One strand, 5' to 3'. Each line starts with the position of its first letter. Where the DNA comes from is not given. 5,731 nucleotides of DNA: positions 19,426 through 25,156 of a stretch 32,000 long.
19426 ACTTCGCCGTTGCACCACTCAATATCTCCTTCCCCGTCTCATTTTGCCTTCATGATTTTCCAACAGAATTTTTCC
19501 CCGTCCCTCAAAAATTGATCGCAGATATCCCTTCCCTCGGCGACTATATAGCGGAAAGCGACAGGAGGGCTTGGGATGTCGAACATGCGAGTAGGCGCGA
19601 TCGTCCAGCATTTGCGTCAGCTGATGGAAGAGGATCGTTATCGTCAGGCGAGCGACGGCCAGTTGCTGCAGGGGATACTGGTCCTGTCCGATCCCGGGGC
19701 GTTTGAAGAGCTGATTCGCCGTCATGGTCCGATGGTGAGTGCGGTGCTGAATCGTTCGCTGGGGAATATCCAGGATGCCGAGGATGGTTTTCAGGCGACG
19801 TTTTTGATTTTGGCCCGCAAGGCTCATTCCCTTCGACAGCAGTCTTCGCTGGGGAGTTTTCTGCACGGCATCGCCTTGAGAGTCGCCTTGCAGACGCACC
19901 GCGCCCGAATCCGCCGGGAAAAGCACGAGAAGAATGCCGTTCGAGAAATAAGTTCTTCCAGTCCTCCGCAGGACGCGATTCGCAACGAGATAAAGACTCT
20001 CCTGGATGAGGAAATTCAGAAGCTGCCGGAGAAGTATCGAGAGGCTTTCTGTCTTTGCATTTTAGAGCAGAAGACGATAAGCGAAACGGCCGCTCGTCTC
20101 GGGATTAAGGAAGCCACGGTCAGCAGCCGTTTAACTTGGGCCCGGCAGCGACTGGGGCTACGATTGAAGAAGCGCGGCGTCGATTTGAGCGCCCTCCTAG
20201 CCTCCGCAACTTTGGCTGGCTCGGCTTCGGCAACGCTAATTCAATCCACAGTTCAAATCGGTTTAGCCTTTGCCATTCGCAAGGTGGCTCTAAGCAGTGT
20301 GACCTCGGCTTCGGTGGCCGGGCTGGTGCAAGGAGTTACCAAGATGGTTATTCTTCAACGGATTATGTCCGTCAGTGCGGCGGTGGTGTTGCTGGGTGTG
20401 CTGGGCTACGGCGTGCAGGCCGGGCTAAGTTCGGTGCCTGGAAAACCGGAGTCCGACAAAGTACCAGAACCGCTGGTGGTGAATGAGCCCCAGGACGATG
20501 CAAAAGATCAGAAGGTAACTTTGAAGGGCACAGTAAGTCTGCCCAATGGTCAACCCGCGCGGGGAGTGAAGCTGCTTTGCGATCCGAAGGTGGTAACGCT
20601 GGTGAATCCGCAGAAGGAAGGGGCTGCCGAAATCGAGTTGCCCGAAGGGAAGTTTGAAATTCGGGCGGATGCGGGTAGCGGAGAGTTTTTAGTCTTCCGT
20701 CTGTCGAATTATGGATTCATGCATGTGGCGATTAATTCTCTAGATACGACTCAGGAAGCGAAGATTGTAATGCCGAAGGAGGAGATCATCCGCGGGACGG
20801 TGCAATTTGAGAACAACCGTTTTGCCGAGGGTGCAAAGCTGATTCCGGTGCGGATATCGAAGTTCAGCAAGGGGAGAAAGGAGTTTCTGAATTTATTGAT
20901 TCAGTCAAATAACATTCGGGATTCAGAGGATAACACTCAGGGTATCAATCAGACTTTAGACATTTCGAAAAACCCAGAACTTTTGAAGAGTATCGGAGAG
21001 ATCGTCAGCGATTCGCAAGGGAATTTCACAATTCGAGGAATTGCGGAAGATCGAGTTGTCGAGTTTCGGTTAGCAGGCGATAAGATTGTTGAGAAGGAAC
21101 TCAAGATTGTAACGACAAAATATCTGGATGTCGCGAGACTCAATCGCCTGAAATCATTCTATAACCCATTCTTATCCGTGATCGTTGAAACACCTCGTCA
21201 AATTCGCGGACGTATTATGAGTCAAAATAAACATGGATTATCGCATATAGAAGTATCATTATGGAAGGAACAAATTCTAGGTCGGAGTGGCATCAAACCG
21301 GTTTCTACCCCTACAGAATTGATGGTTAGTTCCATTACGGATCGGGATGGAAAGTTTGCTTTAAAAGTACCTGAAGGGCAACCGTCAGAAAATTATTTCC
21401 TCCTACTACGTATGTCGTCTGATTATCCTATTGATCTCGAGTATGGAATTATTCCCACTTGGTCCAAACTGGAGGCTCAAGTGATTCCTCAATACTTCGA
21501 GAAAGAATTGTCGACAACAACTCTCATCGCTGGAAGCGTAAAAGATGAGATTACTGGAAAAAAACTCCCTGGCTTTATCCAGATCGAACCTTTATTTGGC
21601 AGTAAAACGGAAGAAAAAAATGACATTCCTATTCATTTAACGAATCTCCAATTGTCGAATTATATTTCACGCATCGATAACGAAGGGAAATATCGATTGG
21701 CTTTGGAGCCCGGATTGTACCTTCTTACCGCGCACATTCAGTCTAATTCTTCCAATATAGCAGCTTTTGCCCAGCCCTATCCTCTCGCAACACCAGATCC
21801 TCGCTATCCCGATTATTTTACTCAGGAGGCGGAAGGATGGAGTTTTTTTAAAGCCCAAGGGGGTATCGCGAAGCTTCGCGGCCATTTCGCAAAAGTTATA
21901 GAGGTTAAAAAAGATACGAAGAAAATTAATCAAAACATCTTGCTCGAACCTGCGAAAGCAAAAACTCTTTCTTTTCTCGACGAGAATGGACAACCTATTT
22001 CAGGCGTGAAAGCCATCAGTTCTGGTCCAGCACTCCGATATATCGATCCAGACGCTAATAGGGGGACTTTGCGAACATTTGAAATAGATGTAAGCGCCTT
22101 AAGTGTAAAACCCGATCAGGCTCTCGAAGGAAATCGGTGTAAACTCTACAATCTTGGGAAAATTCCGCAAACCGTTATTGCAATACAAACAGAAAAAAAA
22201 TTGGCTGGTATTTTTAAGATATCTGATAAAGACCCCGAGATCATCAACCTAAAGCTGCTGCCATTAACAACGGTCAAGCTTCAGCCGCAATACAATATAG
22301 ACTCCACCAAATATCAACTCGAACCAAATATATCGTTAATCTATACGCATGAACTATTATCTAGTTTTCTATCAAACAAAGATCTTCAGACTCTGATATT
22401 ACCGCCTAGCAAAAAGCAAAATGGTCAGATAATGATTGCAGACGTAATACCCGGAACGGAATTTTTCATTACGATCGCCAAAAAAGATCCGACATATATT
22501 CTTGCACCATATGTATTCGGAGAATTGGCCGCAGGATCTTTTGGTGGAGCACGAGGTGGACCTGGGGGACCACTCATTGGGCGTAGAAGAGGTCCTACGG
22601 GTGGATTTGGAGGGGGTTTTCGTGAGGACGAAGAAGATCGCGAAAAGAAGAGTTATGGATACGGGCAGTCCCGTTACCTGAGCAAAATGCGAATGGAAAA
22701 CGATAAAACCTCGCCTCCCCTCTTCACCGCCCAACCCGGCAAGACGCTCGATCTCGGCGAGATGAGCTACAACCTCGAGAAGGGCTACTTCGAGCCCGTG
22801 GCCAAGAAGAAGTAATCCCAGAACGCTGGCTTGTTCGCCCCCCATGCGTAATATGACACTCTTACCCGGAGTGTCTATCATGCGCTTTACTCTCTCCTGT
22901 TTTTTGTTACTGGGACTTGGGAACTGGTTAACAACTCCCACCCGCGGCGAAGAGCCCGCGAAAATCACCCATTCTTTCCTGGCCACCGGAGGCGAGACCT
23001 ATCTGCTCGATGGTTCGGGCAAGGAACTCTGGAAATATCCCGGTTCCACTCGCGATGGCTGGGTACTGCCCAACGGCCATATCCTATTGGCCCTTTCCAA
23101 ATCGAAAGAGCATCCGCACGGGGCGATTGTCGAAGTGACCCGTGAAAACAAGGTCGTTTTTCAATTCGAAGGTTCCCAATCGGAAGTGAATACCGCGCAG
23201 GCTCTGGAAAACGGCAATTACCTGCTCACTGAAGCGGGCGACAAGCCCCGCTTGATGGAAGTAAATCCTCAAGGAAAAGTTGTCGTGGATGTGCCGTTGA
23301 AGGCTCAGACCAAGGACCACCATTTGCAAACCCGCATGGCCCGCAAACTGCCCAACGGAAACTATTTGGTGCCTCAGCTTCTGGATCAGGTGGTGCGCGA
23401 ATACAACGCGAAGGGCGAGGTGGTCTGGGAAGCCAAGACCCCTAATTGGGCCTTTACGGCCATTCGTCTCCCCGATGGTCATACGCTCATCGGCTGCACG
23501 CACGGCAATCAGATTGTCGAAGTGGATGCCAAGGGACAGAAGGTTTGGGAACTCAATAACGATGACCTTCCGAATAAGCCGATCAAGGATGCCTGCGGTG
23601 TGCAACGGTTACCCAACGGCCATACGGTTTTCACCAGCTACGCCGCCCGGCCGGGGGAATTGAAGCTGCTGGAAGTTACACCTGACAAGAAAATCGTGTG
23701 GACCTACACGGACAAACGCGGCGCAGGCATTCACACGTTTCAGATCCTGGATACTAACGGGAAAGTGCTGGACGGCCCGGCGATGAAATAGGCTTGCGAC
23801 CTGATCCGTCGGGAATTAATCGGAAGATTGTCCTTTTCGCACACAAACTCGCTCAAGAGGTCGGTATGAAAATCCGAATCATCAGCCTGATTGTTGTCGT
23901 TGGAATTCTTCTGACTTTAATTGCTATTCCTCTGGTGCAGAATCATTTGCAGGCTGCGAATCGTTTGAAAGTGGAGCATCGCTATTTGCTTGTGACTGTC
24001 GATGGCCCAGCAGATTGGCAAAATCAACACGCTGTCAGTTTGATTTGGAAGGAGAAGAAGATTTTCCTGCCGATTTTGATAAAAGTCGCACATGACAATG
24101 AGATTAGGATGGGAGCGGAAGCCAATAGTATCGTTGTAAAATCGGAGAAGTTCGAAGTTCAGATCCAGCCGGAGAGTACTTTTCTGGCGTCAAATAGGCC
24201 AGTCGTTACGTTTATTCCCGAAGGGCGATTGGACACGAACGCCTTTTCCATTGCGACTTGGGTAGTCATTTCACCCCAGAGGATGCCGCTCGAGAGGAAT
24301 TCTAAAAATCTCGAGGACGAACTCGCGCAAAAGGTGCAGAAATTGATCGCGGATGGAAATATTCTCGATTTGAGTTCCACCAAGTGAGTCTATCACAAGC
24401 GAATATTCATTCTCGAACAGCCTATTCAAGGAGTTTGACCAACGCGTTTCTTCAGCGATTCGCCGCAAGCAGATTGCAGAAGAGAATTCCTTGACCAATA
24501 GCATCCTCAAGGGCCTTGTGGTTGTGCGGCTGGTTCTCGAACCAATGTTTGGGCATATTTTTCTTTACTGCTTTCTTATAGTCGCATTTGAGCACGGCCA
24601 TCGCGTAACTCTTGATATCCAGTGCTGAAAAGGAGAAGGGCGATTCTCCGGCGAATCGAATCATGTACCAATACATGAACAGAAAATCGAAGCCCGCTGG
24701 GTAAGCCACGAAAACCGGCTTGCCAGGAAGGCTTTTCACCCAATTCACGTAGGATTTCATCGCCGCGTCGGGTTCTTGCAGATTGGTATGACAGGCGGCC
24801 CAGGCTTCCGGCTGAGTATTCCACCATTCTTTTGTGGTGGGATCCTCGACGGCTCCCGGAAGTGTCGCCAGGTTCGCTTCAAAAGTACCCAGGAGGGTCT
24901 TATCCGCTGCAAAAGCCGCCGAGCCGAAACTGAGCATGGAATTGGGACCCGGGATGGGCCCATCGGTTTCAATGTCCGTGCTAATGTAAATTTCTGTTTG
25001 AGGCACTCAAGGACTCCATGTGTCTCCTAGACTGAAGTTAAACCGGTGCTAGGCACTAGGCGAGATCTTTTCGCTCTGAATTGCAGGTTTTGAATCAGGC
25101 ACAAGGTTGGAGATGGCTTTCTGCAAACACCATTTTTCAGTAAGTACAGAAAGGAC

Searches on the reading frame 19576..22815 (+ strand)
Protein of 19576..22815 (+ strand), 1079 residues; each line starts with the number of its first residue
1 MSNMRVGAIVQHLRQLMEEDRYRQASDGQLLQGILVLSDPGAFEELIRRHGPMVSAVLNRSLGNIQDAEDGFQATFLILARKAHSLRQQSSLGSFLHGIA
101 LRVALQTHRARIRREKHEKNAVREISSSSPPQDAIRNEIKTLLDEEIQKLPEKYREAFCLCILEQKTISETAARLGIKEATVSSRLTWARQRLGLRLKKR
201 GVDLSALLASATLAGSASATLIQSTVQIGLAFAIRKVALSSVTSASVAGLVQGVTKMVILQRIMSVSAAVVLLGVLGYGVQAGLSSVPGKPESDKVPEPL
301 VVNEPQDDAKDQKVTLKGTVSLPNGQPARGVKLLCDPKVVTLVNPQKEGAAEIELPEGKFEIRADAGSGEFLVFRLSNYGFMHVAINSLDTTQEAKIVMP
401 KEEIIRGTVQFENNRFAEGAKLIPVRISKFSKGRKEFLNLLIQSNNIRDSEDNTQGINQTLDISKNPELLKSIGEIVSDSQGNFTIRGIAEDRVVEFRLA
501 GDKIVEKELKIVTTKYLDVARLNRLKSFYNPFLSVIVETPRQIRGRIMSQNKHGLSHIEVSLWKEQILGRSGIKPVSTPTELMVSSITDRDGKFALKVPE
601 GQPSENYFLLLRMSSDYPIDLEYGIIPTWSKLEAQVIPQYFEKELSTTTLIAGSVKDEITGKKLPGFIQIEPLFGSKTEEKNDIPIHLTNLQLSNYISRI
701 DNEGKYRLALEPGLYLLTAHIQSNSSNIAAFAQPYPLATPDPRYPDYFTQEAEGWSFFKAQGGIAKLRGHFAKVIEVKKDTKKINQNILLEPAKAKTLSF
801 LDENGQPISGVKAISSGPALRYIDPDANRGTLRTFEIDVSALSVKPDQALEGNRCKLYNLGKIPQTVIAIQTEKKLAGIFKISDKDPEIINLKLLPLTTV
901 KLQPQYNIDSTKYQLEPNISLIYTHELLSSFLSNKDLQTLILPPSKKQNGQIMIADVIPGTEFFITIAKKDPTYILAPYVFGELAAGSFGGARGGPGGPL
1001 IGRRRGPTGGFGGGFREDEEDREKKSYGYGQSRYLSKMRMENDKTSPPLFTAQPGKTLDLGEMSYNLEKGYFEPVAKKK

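Call 69: search_protein_families(library=pfam, proteins=[window:19576-22815:+], max_evalue=0.0001)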
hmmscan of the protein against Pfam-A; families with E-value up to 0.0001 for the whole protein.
window:19576-22815:+ (1079 aa): 4 families
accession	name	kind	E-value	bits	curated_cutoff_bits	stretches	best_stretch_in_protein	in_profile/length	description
PF08281.18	Sigma70_r4_2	-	3.5e-12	46.2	25.7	1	142-193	3-54/54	Sigma-70, region 4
PF04542.20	Sigma70_r2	-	1.8e-09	37.7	24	1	46-111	1-68/71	Sigma-70 region 2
PF13620.12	CarboxypepD_reg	-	8.5e-08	32.9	32.3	0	315-366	1-56/82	Carboxypeptidase regulatory-like domain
PF04545.22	Sigma70_r4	-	5.6e-07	29.4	24.1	1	147-193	2-48/50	Sigma-70, region 4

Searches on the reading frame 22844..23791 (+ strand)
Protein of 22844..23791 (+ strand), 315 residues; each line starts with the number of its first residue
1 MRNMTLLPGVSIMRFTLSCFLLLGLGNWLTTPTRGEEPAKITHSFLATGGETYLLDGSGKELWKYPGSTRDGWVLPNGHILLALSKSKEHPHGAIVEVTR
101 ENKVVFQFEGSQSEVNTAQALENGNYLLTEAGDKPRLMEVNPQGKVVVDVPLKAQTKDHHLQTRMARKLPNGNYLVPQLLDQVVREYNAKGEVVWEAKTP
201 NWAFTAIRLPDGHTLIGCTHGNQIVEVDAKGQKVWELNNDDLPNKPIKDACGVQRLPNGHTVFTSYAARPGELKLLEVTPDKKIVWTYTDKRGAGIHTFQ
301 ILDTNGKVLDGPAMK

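Call 69: search_protein_families(library=pfam, proteins=[window:22844-23791:+], max_evalue=0.0001)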
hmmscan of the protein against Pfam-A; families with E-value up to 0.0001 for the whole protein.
window:22844-23791:+ (315 aa): 4 families
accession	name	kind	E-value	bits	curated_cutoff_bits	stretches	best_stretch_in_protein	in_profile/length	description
PF22701.2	Mala_s_1-like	-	1.7e-14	54.5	27.5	1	109-259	34-188/195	Mal s 1 allergenic protein-like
PF14269.12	Arylsulfotran_2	-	4.6e-08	33.2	27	0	208-238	269-299/301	Arylsulfotransferase (ASST)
PF05935.17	Arylsulfotrans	-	2.6e-06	27.2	24.2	0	189-266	35-110/374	Arylsulfotransferase (ASST)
PF13360.13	PQQ_2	-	4.6e-05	23.6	27.6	0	58-238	12-145/233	Outer membrane protein assembly factor BamB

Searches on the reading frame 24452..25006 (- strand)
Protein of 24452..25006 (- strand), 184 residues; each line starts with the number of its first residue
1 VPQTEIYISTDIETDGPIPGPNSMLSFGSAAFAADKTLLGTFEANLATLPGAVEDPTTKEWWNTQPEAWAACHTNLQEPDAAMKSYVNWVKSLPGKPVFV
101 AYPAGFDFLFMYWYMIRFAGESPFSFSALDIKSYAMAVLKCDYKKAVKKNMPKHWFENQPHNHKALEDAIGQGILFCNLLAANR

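Call 69: search_protein_families(library=pfam, proteins=[window:24452-25006:-], max_evalue=0.0001)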
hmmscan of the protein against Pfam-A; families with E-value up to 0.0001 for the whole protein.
window:24452-25006:- (184 aa): 1 family
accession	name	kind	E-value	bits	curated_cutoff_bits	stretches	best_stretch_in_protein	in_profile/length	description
PF16473.11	Rv2179c-like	-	3.8e-05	23.9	27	1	9-172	4-169/177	3'-5' exoribonuclease Rv2179c-like domain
